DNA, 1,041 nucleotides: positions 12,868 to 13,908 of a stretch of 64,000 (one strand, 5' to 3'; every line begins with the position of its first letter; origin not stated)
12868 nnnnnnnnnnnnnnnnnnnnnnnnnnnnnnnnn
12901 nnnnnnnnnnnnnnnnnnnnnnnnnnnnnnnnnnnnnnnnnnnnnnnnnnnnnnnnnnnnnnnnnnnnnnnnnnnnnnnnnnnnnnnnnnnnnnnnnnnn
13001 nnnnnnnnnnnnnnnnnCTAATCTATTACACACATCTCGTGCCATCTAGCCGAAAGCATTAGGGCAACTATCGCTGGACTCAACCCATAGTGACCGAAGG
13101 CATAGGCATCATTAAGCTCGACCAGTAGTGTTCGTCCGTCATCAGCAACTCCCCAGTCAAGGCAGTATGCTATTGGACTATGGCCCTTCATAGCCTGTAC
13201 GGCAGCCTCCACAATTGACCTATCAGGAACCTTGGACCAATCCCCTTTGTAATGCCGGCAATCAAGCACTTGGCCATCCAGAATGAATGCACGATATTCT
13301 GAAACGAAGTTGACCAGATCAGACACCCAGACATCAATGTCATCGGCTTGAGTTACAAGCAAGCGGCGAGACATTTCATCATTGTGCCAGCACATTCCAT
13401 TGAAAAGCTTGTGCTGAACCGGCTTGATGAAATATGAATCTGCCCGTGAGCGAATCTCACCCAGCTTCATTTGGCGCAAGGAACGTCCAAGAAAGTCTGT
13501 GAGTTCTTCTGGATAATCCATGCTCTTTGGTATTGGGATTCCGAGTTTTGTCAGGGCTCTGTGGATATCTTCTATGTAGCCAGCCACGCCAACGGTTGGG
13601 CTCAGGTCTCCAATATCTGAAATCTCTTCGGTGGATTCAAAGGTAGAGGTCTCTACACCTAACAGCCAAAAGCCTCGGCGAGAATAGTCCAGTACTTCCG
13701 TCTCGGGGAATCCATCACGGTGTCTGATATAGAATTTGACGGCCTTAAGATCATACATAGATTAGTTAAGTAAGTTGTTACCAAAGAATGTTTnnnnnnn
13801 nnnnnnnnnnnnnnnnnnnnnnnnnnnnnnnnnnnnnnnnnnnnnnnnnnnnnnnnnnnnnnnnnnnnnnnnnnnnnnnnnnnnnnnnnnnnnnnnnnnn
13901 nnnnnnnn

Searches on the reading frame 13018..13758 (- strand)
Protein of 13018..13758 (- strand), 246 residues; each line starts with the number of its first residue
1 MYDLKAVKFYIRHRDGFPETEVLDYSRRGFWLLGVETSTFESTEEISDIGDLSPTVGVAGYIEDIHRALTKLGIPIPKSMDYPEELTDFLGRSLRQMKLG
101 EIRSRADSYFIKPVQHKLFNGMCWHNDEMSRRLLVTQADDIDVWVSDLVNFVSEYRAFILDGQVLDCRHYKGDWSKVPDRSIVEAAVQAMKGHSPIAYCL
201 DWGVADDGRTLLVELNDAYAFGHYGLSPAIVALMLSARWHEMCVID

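Call 98: search_protein_families(library=phrogs, proteins=[window:13018-13758:-], max_evalue=0.0001)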
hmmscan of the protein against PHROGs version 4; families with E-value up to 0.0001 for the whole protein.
window:13018-13758:- (246 aa): 1 family
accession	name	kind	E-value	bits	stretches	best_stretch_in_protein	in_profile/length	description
phrog_7313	-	unknown function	2.5e-24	87.3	1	66-234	69-257/264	-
